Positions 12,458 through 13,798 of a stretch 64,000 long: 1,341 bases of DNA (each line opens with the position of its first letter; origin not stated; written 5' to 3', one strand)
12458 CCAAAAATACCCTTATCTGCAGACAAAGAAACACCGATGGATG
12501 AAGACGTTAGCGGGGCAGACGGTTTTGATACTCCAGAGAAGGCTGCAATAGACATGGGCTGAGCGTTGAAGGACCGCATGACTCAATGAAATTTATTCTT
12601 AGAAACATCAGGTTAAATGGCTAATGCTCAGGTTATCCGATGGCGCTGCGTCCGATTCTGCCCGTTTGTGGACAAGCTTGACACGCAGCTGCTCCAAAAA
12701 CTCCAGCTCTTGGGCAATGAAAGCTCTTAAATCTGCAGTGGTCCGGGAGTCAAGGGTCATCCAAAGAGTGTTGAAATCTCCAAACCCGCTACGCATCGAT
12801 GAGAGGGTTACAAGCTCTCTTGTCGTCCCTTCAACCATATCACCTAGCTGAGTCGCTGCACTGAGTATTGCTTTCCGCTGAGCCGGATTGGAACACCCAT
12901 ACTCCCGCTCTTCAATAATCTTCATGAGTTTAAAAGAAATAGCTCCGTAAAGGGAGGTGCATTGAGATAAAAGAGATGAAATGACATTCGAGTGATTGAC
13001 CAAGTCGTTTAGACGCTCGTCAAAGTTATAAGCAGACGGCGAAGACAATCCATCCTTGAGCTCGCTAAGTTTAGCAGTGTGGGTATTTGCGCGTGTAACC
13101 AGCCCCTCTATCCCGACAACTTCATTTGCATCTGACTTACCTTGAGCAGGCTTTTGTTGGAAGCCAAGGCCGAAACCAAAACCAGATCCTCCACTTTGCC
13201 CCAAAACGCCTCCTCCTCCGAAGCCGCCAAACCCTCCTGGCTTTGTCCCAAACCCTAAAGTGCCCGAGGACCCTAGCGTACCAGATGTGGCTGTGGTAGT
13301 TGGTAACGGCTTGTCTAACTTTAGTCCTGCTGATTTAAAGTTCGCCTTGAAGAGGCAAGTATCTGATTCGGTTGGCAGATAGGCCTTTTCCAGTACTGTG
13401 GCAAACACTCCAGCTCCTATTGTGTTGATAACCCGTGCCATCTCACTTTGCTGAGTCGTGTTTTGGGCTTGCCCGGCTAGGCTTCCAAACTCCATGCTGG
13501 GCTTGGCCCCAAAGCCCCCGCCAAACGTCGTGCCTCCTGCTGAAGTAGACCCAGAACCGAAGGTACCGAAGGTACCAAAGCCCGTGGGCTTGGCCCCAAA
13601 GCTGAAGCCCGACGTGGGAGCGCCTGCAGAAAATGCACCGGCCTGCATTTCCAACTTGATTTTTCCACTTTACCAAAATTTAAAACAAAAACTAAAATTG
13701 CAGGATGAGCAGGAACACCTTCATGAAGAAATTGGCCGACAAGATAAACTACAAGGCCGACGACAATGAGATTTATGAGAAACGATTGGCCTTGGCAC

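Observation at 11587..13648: Two tandem FG/GFG-repeat plus coiled-coil genes are candidate central-channel FG-nucleoporins.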

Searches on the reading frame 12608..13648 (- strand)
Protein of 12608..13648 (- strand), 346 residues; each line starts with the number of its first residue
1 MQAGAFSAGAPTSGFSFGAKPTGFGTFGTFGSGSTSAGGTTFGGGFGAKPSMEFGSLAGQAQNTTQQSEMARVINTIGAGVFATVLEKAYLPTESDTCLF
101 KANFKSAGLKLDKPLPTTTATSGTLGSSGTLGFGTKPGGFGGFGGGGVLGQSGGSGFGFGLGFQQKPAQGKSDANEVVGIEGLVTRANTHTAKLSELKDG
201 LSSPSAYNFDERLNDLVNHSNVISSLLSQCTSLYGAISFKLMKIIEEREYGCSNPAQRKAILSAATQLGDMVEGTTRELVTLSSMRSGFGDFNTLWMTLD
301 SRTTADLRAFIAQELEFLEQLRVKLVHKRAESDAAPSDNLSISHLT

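Call 3: search_protein_families(library=pfam, proteins=[window:12608-13648:-], max_evalue=10)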
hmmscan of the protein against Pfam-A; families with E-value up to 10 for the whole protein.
window:12608-13648:- (346 aa): 0 families

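Call 5: search_solved_structures(query=window:12608-13648:-, max_evalue=10)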
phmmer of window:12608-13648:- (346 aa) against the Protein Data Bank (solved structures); distinct sequences matched with E-value up to 10: 96 (the best 60 are shown).
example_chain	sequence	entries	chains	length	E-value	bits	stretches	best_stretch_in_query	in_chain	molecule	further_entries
8zby_A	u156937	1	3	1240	0.12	14.9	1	185-282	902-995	Spike glycoprotein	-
8ywx_A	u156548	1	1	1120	0.36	13.3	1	186-246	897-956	Spike protein S2'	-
8ify_A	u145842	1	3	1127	0.37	13.2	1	186-246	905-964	Spike glycoprotein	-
8hp9_A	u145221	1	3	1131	0.37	13.2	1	186-246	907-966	Spike protein S2'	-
8hpq_A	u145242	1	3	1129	0.37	13.2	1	186-246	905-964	Spike protein S2'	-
8yww_A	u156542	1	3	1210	0.37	13.2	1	186-246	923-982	Spike glycoprotein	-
9co6_B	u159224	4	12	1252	0.37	13.2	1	184-246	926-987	Spike glycoprotein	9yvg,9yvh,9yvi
8zc3_A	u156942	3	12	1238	0.38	13.2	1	184-246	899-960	Spike glycoprotein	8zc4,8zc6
8zbz_A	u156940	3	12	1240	0.38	13.2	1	184-246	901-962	Spike glycoprotein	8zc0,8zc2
7y1z_A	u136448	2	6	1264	0.38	13.2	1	184-246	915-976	Spike glycoprotein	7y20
8i9c_A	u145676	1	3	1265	0.38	13.2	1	184-246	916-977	Spike glycoprotein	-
9xhz_B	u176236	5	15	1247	0.38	13.2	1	184-246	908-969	Spike glycoprotein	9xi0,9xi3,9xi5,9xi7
8ug9_A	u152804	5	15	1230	0.38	13.2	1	184-246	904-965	Spike glycoprotein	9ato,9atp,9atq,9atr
8xmt_A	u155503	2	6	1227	0.38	13.2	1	184-246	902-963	Spike glycoprotein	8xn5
8xmg_A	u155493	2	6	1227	0.38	13.2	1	184-246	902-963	Spike glycoprotein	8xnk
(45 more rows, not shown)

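Call 7: find_homologous_proteins(query=window:12608-13648:-)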
Query window:12608-13648:- (346 aa): 5 proteins with E <= 0.001 among 8000 candidates.
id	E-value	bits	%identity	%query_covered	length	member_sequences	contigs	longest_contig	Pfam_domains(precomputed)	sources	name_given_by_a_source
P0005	2.4e-219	745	100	100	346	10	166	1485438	-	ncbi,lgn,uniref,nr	ncbi:hypothetical protein GL50803_0014400 [Giardia duodenalis]|uniref:Uncharacterized protein n=1 Ta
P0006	3.6e-185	633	83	100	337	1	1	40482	-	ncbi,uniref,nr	ncbi:Hypothetical protein GLP15_417 [Giardia lamblia P15]|uniref:Uncharacterized protein n=1 Tax=Gia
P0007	6.7e-159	546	73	100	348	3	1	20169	-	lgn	-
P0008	3.1e-157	541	71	86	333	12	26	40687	-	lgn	-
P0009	5.0e-157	540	74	100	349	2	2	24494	-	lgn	-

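Call 21: search_solved_structures(query=A1, max_evalue=10)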
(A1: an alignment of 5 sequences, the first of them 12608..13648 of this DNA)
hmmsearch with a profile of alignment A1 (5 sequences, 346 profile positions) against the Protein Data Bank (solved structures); distinct sequences matched with E-value up to 10: 138 (the best 60 are shown).
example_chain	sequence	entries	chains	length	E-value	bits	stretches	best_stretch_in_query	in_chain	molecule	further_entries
8zby_A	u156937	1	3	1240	0.068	15.3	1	187-288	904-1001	Spike glycoprotein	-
8keo_B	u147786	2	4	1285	0.12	14.5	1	180-288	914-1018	Spike glycoprotein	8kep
8c5r_A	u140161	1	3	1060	0.13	14.4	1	180-288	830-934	Spike glycoprotein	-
7cot_A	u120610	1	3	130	0.21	13.7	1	187-246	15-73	Spike glycoprotein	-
6lxt_A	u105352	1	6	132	0.22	13.6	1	187-246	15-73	Spike protein S2, Spike protein S2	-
8zpp_A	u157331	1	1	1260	0.22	13.6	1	186-288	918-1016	Spike glycoprotein,Fibritin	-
9uxs_B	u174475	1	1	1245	0.22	13.6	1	186-288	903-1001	Spike glycoprotein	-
8jin_A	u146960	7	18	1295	0.25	13.4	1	187-288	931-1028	Spike glycoprotein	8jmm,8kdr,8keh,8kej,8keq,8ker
8z6q_A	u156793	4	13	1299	0.25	13.4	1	187-288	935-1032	Spike glycoprotein,Fibritin,Expression Tag | Spike glycoprotein,Fibritin,Spike glycoprotein,Fibritin,Spike glycoprotein,Fibritin,Expres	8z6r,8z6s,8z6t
8z6u_B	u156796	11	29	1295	0.25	13.4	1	187-288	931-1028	Spike glycoprotein,Fibritin,Expression Tag | Spike glycoprotein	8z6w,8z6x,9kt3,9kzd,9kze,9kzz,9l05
7yve_C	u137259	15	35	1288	0.26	13.4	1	187-288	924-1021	Spike glycoprotein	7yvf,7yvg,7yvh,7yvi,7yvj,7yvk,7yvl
8j1v_A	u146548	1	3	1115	0.26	13.3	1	187-288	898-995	Spike protein S2'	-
9cci_A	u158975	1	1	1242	0.26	13.3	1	186-288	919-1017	Spike glycoprotein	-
8wtj_A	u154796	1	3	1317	0.26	13.3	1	186-288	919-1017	Spike glycoprotein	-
8wro_A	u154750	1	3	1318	0.26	13.3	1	186-288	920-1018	Spike glycoprotein,Spike glycoprotein,Spike glycoprotein,Fusion protein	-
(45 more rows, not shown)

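Call 29: predict_structure(alignment_id=A1)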
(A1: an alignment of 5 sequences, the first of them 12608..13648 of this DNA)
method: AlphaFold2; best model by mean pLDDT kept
length: 346 residues; sequences in the alignment: 5
mean_pLDDT: 34.6   pTM: 0.26
mean pLDDT of the five models: 34.6, 34.5, 32.1, 31.9, 31.5
residues with pLDDT >= 90: 0; 70-90: 0; 50-70: 29; < 50: 317
segments of 3 or more residues with pLDDT < 50: 1-188, 196-198, 200-213, 233-253, 271-276, 278-346
pLDDT, mean of each block of 10 residues (from residue 1): 28 29 28 27 27 23 28 30 28 27 24 25 26 30 28 26 25 30 46 49 43 51 51 46 41 48 49 47 38 36 39 42 33 30 28
secondary structure, 60 per line:
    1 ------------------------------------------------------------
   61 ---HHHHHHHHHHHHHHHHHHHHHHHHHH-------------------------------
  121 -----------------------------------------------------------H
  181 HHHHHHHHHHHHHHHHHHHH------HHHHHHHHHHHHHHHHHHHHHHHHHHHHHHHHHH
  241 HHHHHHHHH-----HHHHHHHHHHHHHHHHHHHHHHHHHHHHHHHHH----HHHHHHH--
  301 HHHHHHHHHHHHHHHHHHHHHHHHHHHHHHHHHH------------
elements in order: H64-89 H180-200 H207-249 H255-287 H292-298 H301-334

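Call 34: search_protein_families(library=pfam, proteins=[P0007, P0008, P0009], max_evalue=10)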
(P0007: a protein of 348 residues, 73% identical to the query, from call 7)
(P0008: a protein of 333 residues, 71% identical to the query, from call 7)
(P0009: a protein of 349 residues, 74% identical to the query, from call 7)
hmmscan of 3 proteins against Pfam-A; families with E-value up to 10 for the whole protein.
P0007 (348 aa): 1 family
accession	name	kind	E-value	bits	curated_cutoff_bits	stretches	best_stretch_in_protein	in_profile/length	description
PF10303.14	DUF2408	-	0.2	12.6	25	0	193-242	42-91/130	Protein of unknown function (DUF2408)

P0008 (333 aa): 2 families
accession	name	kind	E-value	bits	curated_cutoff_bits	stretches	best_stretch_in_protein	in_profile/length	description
PF15973.10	DUF4766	-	0.013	16.6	27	1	39-172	22-113/115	Domain of unknown function (DUF4766)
PF17774.7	YlmH_RBD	-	0.15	12.8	23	1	266-316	31-81/84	Putative RNA-binding domain in YlmH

P0009 (349 aa): 2 families
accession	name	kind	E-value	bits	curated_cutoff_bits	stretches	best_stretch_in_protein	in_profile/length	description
PF10303.14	DUF2408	-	0.21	12.6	25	1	194-243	42-91/130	Protein of unknown function (DUF2408)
PF17774.7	YlmH_RBD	-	0.22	12.3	23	1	282-333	31-82/84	Putative RNA-binding domain in YlmH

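Call 89: find_encoding_contigs(protein=P0009, flank=3000, max_places=2)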
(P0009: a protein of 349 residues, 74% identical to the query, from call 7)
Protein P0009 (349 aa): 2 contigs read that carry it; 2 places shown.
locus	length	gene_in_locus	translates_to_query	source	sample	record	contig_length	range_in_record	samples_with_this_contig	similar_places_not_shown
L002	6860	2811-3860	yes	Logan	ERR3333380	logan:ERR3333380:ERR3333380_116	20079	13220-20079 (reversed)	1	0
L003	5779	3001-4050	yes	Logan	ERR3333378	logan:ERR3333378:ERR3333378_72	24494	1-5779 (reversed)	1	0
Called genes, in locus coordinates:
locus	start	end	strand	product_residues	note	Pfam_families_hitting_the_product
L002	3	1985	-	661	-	?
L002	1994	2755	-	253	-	-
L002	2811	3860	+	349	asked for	-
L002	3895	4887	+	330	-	PF13874:Nup54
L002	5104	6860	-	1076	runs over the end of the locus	-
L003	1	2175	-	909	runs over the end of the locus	-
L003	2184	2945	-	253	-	-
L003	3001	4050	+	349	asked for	-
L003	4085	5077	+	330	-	PF13874:Nup54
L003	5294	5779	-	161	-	?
